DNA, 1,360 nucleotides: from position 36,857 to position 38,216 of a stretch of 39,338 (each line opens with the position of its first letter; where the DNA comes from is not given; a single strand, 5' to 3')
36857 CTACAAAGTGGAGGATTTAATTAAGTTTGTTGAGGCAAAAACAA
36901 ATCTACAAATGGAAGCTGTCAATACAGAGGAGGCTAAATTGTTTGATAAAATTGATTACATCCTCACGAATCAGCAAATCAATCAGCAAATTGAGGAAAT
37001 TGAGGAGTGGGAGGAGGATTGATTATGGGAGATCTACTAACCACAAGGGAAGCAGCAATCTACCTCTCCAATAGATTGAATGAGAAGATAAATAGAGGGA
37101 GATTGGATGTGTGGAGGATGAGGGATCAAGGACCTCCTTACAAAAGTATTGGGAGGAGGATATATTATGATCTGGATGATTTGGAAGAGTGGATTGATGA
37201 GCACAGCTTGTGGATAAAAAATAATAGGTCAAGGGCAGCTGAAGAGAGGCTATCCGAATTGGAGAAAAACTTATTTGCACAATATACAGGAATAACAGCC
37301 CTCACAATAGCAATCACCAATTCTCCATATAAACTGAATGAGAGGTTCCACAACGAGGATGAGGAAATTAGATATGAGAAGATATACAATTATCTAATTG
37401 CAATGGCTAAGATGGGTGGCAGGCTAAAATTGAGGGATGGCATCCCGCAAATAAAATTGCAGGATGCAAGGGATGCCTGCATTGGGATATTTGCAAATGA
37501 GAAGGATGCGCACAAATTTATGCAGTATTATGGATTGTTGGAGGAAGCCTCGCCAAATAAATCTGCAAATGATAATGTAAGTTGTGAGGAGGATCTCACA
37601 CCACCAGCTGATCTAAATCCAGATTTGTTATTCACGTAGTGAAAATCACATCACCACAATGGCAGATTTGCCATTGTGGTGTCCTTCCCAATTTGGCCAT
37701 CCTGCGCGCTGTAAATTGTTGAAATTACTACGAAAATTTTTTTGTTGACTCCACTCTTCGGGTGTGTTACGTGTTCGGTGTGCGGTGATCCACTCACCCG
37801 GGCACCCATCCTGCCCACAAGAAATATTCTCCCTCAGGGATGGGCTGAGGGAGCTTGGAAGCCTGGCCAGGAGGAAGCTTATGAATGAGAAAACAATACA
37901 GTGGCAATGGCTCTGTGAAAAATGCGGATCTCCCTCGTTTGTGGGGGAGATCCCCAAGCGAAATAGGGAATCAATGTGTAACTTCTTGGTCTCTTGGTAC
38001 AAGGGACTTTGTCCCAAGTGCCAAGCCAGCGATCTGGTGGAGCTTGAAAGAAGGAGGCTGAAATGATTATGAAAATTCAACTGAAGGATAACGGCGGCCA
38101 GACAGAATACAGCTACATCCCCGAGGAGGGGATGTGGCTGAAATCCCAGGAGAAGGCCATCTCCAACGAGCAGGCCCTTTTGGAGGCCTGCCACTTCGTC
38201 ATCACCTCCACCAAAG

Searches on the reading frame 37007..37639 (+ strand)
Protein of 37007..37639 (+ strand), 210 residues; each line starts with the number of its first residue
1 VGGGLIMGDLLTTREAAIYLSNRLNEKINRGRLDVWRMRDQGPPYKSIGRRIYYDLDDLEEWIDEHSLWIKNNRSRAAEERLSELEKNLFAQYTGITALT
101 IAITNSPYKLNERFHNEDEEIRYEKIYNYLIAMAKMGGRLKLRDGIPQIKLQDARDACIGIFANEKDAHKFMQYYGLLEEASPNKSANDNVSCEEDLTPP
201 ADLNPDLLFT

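Call 7: search_protein_families(library=pfam, proteins=[window:37007-37639:+], max_evalue=0.01)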
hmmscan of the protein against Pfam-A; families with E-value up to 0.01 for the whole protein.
window:37007-37639:+ (210 aa): 1 family
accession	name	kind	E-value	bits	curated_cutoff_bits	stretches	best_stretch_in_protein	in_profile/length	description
PF12728.13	HTH_17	-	9.9e-06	26.2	27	1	29-66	14-50/51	Helix-turn-helix domain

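Call 8: search_protein_families(library=phrogs, proteins=[window:37007-37639:+], max_evalue=0.01)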
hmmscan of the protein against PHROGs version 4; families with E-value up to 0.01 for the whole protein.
window:37007-37639:+ (210 aa): 2 families
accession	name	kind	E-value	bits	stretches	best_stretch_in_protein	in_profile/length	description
phrog_66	-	integration and excision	3.4e-05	24.7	1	28-84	105-161/412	excisionase and transcriptional regulator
phrog_668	-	DNA, RNA and nucleotide metabolism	0.00023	21.9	1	28-81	75-128/181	HTH DNA binding protein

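Call 12: find_related_loci(query=window:37007-37639:+, collection=viral_contigs, flank=6000)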
Query window:37007-37639:+ (210 aa) in viral_contigs; peptide patterns used: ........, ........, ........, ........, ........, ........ (x = any residue, [..] = any of these).
20 stretches matched a pattern, but none encodes a relative of the query by tblastn (E <= 1e-3).

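Call 15: search_dna_similar(query=window:37007-37639:+, collection=phages, mode=protein, max_rows=15, max_evalue=0.01)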
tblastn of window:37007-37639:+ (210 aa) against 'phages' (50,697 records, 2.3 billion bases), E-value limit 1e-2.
Records with a match: 4; places in all: 4; records where one place covers at least 80% of the query: 0.
Best place of each record, by identity: <60% 4.
By first word of the organism name: Burkholderia 2; Ralstonia 2.
By host as written in the record: Burkholderia cenocepacia 2; Ralstonia solanacearum 2.
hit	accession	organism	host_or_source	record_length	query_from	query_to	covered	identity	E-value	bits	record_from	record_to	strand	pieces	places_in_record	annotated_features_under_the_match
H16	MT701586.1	Burkholderia phage Mica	Burkholderia cenocepacia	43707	16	67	25%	34.6%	3e-3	44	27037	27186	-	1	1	helix-turn-helix domain-containing transcriptional regulator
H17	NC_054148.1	Burkholderia phage Mica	Burkholderia cenocepacia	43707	16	67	25%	34.6%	3e-3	44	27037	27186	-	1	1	helix-turn-helix domain-containing transcriptional regulator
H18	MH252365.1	Ralstonia phage phiRSP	Ralstonia solanacearum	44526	16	62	22%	34.0%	3e-3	44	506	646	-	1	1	none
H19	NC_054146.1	Ralstonia phage phiRSP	Ralstonia solanacearum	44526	16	62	22%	34.0%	3e-3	44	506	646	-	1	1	none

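Call 20: find_homologous_proteins(query=window:37007-37639:+, max_evalue=0.001)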
Query window:37007-37639:+ (210 aa): 2 proteins with E <= 0.001 among 258 candidates.
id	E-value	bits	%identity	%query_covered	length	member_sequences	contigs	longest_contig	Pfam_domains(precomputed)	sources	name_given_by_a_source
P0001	1.1e-132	458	100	97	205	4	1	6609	PF12728.14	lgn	-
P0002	3.3e-45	172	45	97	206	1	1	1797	-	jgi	-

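Call 21: find_encoding_contigs(protein=P0002, flank=3000)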
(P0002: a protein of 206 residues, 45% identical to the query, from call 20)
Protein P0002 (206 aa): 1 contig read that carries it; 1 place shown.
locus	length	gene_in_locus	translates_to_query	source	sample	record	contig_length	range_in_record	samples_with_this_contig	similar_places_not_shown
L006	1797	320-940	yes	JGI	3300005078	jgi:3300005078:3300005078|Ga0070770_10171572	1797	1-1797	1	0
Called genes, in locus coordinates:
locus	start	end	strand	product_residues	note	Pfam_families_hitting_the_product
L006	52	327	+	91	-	PF12728:HTH_17 (weak)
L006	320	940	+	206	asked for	-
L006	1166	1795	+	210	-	?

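Call 52: find_related_loci(query=A2, collection=genome_contigs, flank=4000)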
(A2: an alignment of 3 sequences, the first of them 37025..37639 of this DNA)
Query A2 (204 aa) in genome_contigs; peptide patterns used: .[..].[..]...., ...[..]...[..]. (x = any residue, [..] = any of these).
78 stretches matched a pattern; 4 encode a relative of the query (tblastn E <= 1e-3); 4 distinct loci.
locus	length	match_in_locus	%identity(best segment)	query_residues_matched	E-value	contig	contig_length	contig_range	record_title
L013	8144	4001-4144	39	5-58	4e-7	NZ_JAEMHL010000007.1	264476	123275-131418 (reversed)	Geomonas anaerohicana strain Red421 NODE_7_length_264476_cov_172.898770, whole genome shotgun sequence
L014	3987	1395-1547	39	2-57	1e-6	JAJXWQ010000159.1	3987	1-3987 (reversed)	MAG: bacterium isolate BP5.bin90 NODE_48066_length_3987_cov_1.182383, whole genome shotgun sequence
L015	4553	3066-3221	36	5-58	3e-6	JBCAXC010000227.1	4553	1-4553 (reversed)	MAG: Pseudomonadota bacterium isolate J06555_1 NODE_227_length_4553_cov_4.179178, whole genome shotgun sequence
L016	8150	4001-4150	36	5-60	5e-6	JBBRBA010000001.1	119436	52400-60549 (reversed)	MAG: Geobacterales bacterium isolate Co_metawrap_2320 Cmw_2320_k141_755054_length_119436_cov_10.9935, whole genome shotg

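Call 58: predict_structure(alignment_id=A2)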
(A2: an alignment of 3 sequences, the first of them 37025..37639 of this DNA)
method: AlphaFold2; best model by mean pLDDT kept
length: 204 residues; sequences in the alignment: 3
mean_pLDDT: 64.7   pTM: 0.37
mean pLDDT of the five models: 64.7, 55.1, 54.3, 53.9, 51.5
residues with pLDDT >= 90: 11; 70-90: 96; 50-70: 35; < 50: 62
segments of 3 or more residues with pLDDT < 50: 70-86, 130-142, 174-204
pLDDT, mean of each block of 10 residues (from residue 1): 79 83 75 83 88 89 65 38 49 72 79 73 64 38 60 79 76 43 32 40 41
secondary structure, 60 per line:
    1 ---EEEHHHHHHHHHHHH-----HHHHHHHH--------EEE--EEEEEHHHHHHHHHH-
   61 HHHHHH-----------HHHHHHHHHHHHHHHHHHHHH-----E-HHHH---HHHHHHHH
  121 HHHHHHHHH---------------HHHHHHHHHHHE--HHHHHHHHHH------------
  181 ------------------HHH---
elements in order: E4-6 H7-18 H24-31 E40-42 E45-49 H50-59 H61-66 H78-98 H106-109 H113-129 H145-155 H159-168

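Call 60: search_protein_representatives(alignment_id=A2)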
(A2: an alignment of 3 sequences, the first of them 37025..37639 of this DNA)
Query: 3 sequences, 205 profile positions. Proteins with E-value up to 0.001 (for the whole library): 352; up to 1e-10: 6; up to 1e-30: 3. The best 150 are listed.
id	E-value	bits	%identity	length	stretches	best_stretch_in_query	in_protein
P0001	3.6e-125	431.8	-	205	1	1-205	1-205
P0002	1.2e-106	371.4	-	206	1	1-205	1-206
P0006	2.8e-33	131.7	-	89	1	1-65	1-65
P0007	6.1e-13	65.3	-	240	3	7-62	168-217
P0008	4.4e-12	62.5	-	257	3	26-68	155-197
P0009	4.5e-11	59.2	-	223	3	5-58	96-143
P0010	2.7e-10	56.7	-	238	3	13-66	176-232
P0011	1.4e-09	54.3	-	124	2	5-95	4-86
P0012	6.1e-09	52.2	-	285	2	2-69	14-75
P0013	1.4e-08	51.1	-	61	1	2-59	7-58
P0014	1.7e-08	50.8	-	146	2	4-59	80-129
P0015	1.9e-08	50.6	-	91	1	2-68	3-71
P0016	2.4e-08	50.3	-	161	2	14-58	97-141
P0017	5.8e-08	49.0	-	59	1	1-57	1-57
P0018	5.9e-08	49.0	-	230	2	25-63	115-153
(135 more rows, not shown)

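Call 61: fold_search(model_id=the predicted structure, library=pdb)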
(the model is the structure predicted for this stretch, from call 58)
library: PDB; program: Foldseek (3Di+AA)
matches with E <= 10: 125; with E <= 0.001: 0
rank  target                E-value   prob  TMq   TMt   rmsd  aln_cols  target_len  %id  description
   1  8dgl_B                3.5e-02  1.00  0.25  0.70   1.5        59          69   27  Crystal Structure of the RdfS Excisionase (released 2022-10-05)
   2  8dgl_A                1.1e-01  1.00  0.25  0.72   1.6        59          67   27  Crystal Structure of the RdfS Excisionase (released 2022-10-05)
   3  4y66_C                7.5e-01  0.10  0.19  0.20  32.3       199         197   16  Crystal structure of Giardia lamblia Hop2-Mnd1 complex (released 2015-03-18)
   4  7lwr_A                9.4e-01  0.72  0.20  0.61   3.4        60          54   17  Structural and Biochemical Insight into Assembly of Molecular Motors Involved in Viral DNA Packaging (released 2022-03-09)
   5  7wze_Y                1.6e+00  0.15  0.22  0.27   7.8       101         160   17  Structure of Transcriptional regulator from Bacillus subtilis (strain 168) (released 2022-04-20)
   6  7wze_A                1.6e+00  0.15  0.21  0.25   8.2        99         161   15  Structure of Transcriptional regulator from Bacillus subtilis (strain 168) (released 2022-04-20)
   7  8ylg_A                2.0e+00  0.10  0.17  0.20   8.9        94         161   18  Crystal structure of Burkholderia thailandensis MftR in complex with operator DNA (released 2024-11-13)
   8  8y3z_A                2.0e+00  0.04  0.16  0.13  17.3       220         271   15  VcFadRqm, Genetically engineered mutants of Vibrio cholerae fadR, in Complex with DNA (released 2025-02-05)
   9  7mq8_LR               2.1e+00  0.06  0.16  0.06  14.7       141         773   15  Cryo-EM structure of the human SSU processome, state pre-A1 (released 2021-09-22)
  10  3brp_A                2.2e+00  0.04  0.17  0.20  16.9       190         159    9  Crystal Structure of C-Phycocyanin from Galdieria sulphuraria (released 2009-02-24)
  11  8vaz_A                2.3e+00  0.04  0.14  0.05  14.4       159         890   11  Structure of human Slo1 and human LRRC26 in EDTA - LRRD masked (released 2024-12-25)
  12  8za5_A                2.5e+00  0.11  0.20  0.26   8.5        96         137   12  Crystal structure of HsmR (released 2025-10-29)
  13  8ver_F                2.5e+00  0.03  0.14  0.11  29.0       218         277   12  Structure of YicC endoribonuclease (released 2024-09-04)
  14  8zde_B                2.9e+00  0.09  0.21  0.26   8.5       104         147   12  Crystal structure of HsmR with DNA bound (released 2025-11-05)
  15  8v63_A                2.9e+00  0.03  0.15  0.05  14.7       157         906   10  R207A mutant of human Slo1 in presence of EDTA - activated VSD (released 2024-12-11)
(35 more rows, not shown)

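Call 71: fold_search(model_id=the predicted structure, library=viral)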
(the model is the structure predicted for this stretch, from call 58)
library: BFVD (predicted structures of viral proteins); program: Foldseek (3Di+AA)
matches with E <= 10: 324; with E <= 0.001: 0
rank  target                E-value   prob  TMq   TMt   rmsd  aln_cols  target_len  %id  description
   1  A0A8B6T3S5            3.8e-03  0.99  0.26  0.36  13.2       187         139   19  (no name in the UniProt tables at hand)
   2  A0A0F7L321            4.3e-03  1.00  0.26  0.73   2.0        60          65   35  DNA-binding protein [uncultured marine virus]
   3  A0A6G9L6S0            1.9e-02  1.00  0.24  0.76   2.7        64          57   26  Excisionase [Bacillus phage vB_BcM_Sam46]
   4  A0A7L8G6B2            2.5e-02  1.00  0.23  0.58   6.7        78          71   27  Helix-turn-helix domain-containing protein [Achromobacter phage Mano]
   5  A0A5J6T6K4            2.6e-02  1.00  0.22  0.54   2.3        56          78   21  (no name in the UniProt tables at hand)
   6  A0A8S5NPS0            3.1e-02  1.00  0.23  0.66   5.2        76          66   29  Helix-turn-helix domain protein [Siphoviridae sp. ctpbe1]
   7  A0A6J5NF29            3.9e-02  1.00  0.23  0.65   2.1        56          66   27  DNA-binding protein [uncultured Caudovirales phage]
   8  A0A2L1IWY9            4.6e-02  0.69  0.25  0.29  12.6       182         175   12  Uncharacterized protein [Mycobacterium phage Cuke]
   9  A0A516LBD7            6.8e-02  1.00  0.24  0.41   1.4        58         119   26  (no name in the UniProt tables at hand)
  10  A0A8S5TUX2            6.8e-02  1.00  0.24  0.63   2.1        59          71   27  Pyocin activator protein PrtN [Siphoviridae sp. ctHSY3]
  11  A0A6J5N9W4            6.8e-02  1.00  0.23  0.61   3.5        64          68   26  Helix-turn-helix domain-containing protein [uncultured Caudovirales phage]
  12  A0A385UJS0            7.7e-02  1.00  0.25  0.27   2.0        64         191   26  Helix-turn-helix domain-containing protein [Corynebacterium phage Juicebox]
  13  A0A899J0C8            8.1e-02  1.00  0.23  0.61   6.6        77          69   12  (no name in the UniProt tables at hand)
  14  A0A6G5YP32            9.6e-02  1.00  0.23  0.60   1.1        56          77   21  (no name in the UniProt tables at hand)
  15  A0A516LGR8            1.0e-01  0.99  0.25  0.59   4.5        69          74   25  (no name in the UniProt tables at hand)
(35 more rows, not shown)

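Call 79: find_encoding_contigs(protein=P0006, flank=5000)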
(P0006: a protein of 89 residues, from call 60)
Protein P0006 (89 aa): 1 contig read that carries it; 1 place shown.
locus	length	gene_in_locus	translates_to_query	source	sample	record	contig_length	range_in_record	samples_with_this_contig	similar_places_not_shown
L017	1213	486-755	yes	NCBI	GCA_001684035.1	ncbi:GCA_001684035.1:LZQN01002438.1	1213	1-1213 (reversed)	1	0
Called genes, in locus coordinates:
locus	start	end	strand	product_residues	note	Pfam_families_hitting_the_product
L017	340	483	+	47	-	-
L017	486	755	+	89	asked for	PF12728:HTH_17 (faint)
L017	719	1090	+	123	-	-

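Call 88: search_solved_structures(query=A2, max_evalue=1)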
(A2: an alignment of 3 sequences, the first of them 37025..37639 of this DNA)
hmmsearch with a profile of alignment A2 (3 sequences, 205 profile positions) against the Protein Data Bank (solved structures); distinct sequences matched with E-value up to 1: 1.
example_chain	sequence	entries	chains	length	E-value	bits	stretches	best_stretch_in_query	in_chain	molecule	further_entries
8dgl_A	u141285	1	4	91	0.027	17.4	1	8-57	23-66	Recombination Directionality Factor RdfS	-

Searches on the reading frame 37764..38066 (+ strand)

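Call 39: search_protein_families(library=phrogs, proteins=[window:37764-38066:+], max_evalue=0.01)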
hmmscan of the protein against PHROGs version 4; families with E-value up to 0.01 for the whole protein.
window:37764-38066:+ (100 aa): 3 families
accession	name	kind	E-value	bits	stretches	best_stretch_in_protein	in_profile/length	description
phrog_11273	-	unknown function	0.0056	17.6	1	47-88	17-53/73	-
phrog_18296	-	unknown function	0.0072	17.2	0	41-61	18-38/38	-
phrog_6832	-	unknown function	0.0091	16.5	0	81-99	18-36/58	-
